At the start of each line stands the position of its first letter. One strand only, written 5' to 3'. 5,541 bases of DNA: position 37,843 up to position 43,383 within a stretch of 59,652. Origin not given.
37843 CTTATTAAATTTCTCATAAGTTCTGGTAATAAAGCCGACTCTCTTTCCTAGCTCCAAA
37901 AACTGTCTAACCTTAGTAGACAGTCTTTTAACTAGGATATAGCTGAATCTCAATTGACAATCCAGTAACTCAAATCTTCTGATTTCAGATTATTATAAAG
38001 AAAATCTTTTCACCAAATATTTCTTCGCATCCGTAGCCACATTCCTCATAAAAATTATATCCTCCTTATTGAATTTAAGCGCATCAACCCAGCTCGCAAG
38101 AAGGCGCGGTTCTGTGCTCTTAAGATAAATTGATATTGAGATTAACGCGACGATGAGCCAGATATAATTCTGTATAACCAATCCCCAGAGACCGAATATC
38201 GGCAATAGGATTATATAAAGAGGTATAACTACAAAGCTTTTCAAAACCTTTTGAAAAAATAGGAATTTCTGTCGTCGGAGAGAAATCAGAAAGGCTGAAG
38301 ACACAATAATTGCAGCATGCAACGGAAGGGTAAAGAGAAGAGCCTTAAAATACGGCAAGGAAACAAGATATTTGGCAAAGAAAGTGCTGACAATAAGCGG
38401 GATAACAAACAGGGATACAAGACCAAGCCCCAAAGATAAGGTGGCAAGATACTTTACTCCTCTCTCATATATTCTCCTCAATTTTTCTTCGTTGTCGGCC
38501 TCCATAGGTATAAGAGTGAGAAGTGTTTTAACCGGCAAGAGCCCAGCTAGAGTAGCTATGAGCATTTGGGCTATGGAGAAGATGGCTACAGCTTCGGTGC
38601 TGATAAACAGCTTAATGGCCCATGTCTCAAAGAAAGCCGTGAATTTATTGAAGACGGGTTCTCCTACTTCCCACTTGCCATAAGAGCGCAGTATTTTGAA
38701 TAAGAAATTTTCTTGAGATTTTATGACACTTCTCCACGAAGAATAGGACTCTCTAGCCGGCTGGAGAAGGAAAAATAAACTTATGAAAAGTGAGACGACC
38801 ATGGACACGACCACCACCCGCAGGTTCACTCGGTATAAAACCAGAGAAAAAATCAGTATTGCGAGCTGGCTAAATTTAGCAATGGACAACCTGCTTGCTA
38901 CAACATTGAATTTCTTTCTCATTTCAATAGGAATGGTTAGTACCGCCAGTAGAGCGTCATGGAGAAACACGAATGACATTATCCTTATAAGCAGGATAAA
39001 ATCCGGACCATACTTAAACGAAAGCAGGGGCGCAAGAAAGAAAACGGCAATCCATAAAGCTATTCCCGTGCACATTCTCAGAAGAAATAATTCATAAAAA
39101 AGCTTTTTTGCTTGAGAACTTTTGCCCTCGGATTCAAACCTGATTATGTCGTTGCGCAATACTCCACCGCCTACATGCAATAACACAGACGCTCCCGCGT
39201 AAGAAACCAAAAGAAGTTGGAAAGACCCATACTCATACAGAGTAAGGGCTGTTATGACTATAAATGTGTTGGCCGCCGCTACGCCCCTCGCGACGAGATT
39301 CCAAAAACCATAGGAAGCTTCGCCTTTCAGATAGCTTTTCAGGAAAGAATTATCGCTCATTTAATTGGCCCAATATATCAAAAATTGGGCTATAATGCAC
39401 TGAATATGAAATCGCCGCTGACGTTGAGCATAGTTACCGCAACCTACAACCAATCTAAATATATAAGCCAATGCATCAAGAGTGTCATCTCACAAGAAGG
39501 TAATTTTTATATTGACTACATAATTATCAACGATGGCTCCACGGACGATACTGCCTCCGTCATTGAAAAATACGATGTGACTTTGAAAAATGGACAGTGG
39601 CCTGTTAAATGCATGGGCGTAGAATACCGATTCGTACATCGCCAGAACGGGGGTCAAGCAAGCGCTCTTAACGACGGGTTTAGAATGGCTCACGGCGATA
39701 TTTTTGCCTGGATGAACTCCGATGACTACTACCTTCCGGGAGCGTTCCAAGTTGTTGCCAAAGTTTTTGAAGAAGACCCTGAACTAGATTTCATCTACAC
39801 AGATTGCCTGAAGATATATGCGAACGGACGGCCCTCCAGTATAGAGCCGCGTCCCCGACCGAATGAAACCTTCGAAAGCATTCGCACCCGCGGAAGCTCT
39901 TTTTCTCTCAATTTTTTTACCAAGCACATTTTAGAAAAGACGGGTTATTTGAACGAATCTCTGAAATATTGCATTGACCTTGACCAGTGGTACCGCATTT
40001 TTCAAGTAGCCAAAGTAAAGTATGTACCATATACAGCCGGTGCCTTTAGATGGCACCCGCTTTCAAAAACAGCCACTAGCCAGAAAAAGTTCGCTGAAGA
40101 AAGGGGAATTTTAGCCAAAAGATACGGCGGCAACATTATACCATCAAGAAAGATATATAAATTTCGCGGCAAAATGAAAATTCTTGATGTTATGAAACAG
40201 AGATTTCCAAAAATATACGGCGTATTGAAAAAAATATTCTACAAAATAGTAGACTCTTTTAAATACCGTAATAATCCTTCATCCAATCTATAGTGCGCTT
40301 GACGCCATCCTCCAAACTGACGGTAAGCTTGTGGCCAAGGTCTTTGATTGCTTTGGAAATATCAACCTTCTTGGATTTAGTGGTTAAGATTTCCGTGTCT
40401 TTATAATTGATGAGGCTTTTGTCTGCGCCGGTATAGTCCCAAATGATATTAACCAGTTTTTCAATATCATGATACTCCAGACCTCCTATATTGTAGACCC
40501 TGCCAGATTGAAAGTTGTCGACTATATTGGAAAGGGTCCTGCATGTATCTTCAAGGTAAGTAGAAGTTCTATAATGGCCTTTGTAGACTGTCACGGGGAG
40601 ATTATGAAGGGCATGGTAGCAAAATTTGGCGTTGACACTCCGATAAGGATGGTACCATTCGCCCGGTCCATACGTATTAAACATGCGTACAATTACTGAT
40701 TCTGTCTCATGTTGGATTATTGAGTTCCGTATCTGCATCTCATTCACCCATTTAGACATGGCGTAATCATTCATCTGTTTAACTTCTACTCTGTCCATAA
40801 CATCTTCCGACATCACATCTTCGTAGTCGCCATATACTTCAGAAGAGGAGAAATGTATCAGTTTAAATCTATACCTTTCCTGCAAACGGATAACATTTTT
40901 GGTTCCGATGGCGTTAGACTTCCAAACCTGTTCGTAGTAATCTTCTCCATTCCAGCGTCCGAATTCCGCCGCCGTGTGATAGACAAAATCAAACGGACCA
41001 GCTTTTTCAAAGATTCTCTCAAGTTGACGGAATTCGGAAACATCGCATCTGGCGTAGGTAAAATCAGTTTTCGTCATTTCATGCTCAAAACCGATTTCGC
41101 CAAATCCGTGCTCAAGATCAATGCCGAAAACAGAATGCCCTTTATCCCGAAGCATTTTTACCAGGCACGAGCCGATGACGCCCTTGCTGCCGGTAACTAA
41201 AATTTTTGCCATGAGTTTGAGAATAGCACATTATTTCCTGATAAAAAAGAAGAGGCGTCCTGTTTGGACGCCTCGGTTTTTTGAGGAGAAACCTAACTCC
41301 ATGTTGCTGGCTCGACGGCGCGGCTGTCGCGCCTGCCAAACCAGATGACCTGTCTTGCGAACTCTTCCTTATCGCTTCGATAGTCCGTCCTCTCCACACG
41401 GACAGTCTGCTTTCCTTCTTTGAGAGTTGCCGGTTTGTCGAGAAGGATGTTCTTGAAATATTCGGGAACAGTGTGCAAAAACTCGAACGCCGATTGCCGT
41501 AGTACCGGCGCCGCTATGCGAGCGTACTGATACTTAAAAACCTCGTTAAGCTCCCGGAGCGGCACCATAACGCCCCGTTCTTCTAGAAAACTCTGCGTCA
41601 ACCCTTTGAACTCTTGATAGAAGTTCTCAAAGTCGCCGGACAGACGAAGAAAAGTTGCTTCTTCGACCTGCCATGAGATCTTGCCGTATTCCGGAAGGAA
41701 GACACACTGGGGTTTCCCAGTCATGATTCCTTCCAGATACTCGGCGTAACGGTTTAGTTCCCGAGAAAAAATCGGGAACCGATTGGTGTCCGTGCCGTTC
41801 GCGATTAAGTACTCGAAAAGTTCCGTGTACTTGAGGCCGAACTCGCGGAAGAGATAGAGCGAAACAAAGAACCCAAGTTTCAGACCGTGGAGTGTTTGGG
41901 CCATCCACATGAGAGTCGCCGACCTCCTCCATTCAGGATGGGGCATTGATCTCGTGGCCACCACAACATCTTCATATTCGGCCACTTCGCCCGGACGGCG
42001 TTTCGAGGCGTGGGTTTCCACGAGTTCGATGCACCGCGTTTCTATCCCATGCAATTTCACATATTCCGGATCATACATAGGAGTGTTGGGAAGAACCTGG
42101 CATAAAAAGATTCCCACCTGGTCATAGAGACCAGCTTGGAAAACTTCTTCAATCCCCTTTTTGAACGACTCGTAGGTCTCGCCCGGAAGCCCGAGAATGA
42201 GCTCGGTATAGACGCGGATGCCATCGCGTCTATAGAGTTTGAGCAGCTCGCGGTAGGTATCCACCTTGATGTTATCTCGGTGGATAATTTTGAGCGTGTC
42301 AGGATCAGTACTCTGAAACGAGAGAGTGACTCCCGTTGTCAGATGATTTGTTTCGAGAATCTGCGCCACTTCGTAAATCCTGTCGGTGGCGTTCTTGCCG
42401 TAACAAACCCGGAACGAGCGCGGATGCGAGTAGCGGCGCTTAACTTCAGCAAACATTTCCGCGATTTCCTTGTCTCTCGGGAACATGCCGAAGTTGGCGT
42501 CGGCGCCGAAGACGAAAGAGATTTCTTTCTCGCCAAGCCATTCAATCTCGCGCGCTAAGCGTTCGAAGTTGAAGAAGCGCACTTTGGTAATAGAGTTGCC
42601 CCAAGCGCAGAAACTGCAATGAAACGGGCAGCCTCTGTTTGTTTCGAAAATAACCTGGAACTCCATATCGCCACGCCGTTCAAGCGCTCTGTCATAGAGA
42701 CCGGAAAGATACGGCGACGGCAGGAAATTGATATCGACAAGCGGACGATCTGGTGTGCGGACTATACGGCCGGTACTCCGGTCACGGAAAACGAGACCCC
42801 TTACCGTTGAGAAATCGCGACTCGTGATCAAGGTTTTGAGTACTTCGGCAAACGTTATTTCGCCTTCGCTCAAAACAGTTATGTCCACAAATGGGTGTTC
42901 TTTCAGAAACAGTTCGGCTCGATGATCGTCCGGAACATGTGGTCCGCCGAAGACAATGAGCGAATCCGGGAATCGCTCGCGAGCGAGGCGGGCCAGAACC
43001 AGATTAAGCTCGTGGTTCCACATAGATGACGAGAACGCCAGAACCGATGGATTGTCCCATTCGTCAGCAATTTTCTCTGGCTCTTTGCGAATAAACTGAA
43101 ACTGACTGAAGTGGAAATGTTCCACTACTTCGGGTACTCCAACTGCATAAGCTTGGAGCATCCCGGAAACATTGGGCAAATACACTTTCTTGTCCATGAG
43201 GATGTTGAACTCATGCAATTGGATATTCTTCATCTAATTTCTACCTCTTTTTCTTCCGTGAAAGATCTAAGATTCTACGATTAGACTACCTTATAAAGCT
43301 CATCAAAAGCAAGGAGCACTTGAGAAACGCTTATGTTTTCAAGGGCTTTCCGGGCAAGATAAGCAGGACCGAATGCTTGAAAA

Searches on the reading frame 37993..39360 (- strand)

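Call 84: search_protein_families(library=pfam, proteins=[window:37993-39360:-], max_evalue=0.0001)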
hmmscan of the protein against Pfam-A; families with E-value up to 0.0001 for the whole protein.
window:37993-39360:- (455 aa): 1 family
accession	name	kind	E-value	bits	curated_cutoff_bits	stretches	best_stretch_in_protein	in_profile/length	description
PF01943.22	Polysacc_synt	-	6e-11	42.7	28.2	1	12-286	3-269/274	Polysaccharide biosynthesis protein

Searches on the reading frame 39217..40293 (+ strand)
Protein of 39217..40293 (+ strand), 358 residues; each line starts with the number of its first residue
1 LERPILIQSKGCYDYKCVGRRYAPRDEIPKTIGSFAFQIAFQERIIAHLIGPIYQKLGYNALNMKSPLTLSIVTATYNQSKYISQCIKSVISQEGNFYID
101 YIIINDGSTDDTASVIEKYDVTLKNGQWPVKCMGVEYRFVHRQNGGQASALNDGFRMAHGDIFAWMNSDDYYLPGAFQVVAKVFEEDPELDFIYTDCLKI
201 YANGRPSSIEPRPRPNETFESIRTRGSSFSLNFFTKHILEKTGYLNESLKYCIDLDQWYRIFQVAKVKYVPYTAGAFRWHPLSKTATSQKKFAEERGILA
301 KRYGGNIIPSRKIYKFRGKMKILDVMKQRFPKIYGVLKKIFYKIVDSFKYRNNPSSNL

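Call 84: search_protein_families(library=pfam, proteins=[window:39217-40293:+], max_evalue=0.0001)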
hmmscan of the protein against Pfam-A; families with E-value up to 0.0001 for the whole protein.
window:39217-40293:+ (358 aa): 3 families
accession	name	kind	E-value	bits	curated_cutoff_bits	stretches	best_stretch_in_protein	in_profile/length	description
PF00535.33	Glycos_transf_2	-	2e-25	90.1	23.3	1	71-207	1-129/168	Glycosyl transferase family 2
PF10111.15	Glyco_tranf_2_2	-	6.5e-06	26.3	27.3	1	78-183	10-105/276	Glycosyltransferase like family 2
PF13641.12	Glyco_tranf_2_3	-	7.2e-06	26.6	27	1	70-193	3-119/230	Glycosyltransferase like family 2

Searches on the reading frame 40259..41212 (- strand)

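Call 84: search_protein_families(library=pfam, proteins=[window:40259-41212:-], max_evalue=0.0001)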
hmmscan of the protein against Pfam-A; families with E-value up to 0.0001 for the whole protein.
window:40259-41212:- (317 aa): 7 families
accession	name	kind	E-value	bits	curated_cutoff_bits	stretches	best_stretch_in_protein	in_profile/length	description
PF01370.27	Epimerase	-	8.6e-36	124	20.9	1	4-243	1-240/240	NAD dependent epimerase/dehydratase family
PF16363.11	GDP_Man_Dehyd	-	1e-26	94.7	27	1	5-307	1-332/332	GDP-mannose 4,6 dehydratase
PF04321.23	RmlD_sub_bind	-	4.4e-15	55.9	27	1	3-274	2-244/287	RmlD substrate binding domain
PF07993.18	NAD_binding_4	-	3e-11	43.4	20.1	1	73-181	88-208/258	Male sterility protein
PF01073.25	3Beta_HSD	-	3.1e-10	40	22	1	5-186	1-187/280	3-beta hydroxysteroid dehydrogenase/isomerase family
PF02719.21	Polysacc_synt_2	-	1.3e-06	28.3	20.2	1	4-116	1-120/293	Polysaccharide biosynthesis protein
PF00106.31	adh_short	-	4.1e-05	23.6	26.6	1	4-106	3-114/195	short chain dehydrogenase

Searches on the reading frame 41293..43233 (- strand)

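Call 84: search_protein_families(library=pfam, proteins=[window:41293-43233:-], max_evalue=0.0001)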
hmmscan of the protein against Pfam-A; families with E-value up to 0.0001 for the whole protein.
window:41293-43233:- (646 aa): 2 families
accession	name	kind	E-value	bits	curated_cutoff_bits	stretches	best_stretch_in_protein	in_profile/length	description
PF04055.27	Radical_SAM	-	1.8e-17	64.5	29.5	1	198-359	3-161/166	Radical SAM superfamily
PF02310.24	B12-binding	-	2e-07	31.3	32.1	1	54-131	45-120/121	B12 binding domain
